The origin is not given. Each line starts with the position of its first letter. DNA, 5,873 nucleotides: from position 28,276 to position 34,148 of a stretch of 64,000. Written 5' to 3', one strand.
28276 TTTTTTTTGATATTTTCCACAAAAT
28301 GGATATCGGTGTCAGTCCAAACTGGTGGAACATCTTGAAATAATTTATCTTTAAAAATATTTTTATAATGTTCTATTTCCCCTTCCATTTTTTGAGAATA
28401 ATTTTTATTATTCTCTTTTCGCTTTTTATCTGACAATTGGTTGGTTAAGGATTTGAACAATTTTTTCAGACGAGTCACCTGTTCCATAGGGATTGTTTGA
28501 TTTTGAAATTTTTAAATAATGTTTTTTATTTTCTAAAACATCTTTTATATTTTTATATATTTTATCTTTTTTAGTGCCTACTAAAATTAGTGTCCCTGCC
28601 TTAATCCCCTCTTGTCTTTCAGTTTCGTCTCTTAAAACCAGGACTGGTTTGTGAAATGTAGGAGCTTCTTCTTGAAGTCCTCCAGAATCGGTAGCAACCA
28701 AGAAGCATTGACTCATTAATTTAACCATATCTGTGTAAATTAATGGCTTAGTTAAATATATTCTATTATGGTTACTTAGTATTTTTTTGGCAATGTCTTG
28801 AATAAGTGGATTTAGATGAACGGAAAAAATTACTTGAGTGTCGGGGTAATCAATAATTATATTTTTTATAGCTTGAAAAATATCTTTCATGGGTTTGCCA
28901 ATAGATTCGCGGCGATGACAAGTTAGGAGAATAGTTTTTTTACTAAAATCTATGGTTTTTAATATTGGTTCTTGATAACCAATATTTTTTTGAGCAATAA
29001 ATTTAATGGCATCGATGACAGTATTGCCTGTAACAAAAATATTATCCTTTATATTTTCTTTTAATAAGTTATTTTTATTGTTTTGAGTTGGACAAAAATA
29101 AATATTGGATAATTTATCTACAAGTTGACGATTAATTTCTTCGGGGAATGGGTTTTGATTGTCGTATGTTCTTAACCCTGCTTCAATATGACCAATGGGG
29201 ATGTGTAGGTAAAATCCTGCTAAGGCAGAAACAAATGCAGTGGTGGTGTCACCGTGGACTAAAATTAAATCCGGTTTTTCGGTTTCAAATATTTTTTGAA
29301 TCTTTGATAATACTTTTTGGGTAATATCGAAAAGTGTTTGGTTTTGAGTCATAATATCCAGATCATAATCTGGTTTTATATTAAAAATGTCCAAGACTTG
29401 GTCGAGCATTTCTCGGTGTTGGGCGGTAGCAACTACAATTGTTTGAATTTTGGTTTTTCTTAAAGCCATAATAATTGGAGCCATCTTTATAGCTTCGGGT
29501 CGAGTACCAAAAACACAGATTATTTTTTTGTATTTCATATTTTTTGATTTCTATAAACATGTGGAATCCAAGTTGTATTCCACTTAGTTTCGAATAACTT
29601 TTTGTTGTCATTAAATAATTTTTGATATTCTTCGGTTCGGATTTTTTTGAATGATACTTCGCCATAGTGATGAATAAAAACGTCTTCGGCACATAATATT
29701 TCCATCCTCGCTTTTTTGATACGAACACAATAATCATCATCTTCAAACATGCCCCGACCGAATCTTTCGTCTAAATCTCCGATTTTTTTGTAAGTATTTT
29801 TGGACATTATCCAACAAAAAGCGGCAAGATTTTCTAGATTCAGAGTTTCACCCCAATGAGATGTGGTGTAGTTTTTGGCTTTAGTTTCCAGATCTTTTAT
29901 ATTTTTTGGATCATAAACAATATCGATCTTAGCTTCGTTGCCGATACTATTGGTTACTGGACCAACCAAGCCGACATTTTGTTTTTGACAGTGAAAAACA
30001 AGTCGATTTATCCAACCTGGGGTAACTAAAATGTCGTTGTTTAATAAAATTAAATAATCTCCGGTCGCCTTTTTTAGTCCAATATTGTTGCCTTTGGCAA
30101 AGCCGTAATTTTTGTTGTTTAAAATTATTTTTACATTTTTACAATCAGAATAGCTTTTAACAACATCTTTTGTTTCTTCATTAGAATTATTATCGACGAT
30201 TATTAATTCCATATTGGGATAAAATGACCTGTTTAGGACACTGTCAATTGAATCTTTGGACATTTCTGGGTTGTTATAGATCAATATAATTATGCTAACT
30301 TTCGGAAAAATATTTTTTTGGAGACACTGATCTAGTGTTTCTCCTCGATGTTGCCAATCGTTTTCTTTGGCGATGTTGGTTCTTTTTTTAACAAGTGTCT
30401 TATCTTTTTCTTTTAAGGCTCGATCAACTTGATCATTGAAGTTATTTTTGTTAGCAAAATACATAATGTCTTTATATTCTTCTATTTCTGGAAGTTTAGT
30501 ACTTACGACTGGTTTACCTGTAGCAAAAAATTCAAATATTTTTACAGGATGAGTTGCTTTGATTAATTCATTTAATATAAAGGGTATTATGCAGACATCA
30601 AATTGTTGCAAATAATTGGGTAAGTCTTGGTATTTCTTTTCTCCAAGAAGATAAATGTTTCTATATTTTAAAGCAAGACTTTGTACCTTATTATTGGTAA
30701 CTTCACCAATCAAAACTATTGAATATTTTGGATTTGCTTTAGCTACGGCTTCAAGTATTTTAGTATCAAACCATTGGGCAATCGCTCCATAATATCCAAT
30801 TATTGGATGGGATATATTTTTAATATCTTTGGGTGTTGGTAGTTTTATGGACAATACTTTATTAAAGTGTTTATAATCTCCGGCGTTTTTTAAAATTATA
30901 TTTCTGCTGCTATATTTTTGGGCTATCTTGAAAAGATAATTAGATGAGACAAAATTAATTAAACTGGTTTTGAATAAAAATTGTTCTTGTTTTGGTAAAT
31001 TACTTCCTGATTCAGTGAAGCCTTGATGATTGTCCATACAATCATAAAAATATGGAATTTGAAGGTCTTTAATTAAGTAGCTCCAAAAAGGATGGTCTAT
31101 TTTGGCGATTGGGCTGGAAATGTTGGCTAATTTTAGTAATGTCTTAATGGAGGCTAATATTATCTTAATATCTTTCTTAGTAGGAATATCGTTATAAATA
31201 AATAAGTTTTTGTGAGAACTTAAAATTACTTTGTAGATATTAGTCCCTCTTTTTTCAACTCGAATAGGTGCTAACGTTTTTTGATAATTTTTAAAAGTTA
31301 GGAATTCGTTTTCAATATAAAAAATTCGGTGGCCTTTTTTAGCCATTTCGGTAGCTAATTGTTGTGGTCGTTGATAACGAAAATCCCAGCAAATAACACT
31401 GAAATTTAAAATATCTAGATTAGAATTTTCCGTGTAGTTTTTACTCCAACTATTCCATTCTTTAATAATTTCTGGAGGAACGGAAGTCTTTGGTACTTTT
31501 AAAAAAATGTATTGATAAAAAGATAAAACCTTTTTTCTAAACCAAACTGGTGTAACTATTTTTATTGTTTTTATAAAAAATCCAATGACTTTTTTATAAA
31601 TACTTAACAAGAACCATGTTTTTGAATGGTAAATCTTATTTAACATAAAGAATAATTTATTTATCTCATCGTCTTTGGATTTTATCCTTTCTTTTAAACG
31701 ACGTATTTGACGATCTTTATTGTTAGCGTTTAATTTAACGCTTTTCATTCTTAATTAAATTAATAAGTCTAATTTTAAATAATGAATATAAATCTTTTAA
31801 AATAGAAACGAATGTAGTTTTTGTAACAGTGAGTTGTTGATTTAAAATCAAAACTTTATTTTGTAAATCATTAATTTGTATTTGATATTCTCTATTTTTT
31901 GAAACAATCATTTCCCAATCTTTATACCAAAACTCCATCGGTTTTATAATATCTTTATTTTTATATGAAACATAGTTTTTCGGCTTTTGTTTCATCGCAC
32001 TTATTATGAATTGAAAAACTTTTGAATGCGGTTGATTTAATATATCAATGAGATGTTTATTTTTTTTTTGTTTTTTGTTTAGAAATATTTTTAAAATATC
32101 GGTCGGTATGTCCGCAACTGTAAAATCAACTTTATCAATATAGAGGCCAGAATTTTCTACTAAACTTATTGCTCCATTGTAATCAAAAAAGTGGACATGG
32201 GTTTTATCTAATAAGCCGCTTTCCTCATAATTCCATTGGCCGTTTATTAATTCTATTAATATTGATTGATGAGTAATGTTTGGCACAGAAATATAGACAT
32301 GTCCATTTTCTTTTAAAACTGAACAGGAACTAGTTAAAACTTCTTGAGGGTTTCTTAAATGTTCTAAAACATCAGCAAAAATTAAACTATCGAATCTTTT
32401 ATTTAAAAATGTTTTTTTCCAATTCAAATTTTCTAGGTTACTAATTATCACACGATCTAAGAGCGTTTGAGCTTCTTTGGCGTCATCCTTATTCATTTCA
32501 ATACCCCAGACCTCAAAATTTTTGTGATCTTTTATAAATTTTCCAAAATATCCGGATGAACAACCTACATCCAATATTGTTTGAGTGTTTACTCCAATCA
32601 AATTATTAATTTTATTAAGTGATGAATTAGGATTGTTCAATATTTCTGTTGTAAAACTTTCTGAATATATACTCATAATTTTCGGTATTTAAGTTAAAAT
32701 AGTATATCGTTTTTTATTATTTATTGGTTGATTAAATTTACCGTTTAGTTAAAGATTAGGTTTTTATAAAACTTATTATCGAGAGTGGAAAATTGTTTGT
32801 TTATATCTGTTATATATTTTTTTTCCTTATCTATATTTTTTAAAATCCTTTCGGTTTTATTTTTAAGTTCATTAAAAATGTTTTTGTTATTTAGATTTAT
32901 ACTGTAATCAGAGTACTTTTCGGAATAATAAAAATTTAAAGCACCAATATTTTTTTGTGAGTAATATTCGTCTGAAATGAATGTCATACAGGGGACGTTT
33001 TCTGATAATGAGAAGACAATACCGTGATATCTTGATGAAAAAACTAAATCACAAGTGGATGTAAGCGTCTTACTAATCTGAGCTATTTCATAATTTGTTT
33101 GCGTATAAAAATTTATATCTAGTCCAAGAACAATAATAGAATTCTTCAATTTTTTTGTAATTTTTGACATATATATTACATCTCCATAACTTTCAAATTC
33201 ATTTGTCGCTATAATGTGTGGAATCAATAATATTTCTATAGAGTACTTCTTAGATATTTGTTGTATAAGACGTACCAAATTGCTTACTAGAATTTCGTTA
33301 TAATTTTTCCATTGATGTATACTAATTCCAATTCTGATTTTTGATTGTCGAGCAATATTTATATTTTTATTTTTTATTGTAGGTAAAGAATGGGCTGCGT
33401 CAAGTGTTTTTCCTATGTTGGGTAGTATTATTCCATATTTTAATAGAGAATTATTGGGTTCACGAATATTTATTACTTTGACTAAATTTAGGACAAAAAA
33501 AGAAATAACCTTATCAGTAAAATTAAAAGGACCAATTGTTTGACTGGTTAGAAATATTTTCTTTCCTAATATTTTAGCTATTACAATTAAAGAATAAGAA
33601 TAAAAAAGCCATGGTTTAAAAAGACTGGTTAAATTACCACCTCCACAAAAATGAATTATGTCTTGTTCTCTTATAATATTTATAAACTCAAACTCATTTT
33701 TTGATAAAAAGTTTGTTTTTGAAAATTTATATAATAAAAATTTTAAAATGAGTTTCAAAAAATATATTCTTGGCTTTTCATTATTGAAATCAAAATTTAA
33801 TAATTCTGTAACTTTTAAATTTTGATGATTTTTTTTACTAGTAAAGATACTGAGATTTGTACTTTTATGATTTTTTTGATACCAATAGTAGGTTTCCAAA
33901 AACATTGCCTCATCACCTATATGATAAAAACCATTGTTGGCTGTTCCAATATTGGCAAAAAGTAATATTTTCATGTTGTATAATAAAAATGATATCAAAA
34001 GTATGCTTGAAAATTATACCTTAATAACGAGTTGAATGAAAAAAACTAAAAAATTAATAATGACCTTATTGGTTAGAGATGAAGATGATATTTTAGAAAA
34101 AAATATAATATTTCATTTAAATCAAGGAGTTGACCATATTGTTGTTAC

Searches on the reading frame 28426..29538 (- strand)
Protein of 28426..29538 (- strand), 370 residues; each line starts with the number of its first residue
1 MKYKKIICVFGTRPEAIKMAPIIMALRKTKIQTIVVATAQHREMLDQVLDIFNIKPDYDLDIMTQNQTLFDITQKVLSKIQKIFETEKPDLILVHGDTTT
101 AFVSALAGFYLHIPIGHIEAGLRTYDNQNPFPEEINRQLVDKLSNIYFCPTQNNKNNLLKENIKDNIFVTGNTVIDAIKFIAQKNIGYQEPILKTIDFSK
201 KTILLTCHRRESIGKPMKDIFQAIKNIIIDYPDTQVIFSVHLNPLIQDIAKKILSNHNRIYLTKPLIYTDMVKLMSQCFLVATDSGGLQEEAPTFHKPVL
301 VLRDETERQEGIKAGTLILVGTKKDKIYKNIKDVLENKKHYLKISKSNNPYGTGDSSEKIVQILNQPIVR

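Call 9: search_protein_families(library=pfam, proteins=[window:28426-29538:-], max_evalue=0.001)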
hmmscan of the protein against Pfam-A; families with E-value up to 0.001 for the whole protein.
window:28426-29538:- (370 aa): 1 family
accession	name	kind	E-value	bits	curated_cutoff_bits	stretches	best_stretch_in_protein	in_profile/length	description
PF02350.25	Epimerase_2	-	2.6e-119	398.6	30.6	1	27-364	4-346/347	UDP-N-acetylglucosamine 2-epimerase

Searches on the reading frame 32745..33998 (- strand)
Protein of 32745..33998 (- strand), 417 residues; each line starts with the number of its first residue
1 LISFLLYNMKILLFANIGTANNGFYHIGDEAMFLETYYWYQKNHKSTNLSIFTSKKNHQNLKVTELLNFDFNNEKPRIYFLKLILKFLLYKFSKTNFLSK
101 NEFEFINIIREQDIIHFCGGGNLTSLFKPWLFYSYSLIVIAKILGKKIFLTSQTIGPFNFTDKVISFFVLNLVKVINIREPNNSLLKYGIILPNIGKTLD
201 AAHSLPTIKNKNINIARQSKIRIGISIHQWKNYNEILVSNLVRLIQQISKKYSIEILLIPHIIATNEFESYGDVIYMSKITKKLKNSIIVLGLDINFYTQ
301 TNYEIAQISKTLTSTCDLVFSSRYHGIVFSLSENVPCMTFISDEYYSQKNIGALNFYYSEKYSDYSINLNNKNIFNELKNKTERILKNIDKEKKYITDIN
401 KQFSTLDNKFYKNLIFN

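Call 9: search_protein_families(library=pfam, proteins=[window:32745-33998:-], max_evalue=0.001)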
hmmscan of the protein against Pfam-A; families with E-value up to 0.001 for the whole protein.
window:32745-33998:- (417 aa): 1 family
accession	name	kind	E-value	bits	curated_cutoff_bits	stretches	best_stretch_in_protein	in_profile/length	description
PF04230.19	PS_pyruv_trans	-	1.5e-15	58.3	25.3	1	27-341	2-277/280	Polysaccharide pyruvyl transferase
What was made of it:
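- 32745..33998 (-): PS_pyruv_trans (Pvg1/CsaB-type, PEP-dependent polysaccharide pyruvyltransferase), the inferred functional partner, unlinked in this genome. PF04230, 58.3 bits against a cutoff of 25.3 (call 9).
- On Polysaccharide pyruvyltransferase PF04230 (partner gene 32745-33998): 58.3 bits against a cutoff of 25.3 (call 9).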

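Call 29: search_protein_families(library=ncbifam, proteins=[window:32745-33998:-], max_evalue=0.00001)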
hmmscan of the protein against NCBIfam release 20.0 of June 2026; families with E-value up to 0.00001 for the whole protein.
window:32745-33998:- (417 aa): 1 family
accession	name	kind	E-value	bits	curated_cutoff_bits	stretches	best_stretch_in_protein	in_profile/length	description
TIGR03609.1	S_layer_CsaB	equivalog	3e-18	66.2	213.1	1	104-340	58-276/301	polysaccharide pyruvyl transferase CsaB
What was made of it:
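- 32745..33998 (-): Weak CsaB hit (call 29).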

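Call 72: search_solved_structures(query=A3, max_evalue=0.01, show_alignments=2)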
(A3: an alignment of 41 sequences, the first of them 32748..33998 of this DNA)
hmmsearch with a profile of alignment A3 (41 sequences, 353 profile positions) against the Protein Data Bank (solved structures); distinct sequences matched with E-value up to 0.01: 2.
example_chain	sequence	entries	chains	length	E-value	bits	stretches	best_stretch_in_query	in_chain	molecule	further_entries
5ax7_A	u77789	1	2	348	7.4e-51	176.5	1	20-305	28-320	Pyruvyl transferase 1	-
6x1l_A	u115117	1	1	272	8.8e-26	94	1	36-299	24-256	WbbZ protein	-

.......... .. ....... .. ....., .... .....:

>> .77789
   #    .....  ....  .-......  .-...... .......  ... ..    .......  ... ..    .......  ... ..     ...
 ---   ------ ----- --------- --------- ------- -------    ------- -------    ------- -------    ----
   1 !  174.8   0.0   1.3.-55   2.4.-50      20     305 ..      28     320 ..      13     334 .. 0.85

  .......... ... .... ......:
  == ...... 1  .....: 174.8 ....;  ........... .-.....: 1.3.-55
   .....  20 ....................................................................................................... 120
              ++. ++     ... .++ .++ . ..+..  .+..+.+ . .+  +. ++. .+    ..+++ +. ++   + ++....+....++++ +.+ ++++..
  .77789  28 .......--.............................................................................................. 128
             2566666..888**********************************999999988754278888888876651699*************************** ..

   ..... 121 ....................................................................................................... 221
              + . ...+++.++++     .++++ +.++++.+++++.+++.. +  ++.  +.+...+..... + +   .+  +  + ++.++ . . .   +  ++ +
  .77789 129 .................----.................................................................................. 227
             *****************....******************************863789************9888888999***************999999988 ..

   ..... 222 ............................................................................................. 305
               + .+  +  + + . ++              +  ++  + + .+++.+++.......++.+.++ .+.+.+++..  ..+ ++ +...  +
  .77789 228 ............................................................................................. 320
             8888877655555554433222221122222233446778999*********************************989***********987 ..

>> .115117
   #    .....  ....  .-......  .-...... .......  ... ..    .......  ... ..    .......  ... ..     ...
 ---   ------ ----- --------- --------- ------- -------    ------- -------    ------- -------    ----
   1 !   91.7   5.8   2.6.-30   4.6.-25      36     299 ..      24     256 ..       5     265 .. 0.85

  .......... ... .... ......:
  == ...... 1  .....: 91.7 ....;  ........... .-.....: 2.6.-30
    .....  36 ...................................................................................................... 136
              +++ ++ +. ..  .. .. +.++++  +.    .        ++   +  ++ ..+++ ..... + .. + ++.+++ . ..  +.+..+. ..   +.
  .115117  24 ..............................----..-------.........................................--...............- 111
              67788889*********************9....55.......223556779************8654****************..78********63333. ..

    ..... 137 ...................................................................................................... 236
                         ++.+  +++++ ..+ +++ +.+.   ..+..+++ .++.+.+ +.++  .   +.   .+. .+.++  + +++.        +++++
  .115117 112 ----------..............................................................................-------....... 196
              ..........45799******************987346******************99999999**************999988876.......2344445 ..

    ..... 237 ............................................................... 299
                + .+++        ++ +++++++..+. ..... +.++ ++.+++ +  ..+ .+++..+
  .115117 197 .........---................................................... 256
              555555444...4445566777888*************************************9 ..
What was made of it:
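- Closest known: Polysaccharide pyruvyltransferases Pvg1 / CsaB / WcfO. Same: The window copy hits PF04230 and, weakly, CsaB (calls 9, 29, 72).
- The partner retains the Pvg1 PEP-binding motifs (call 72).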
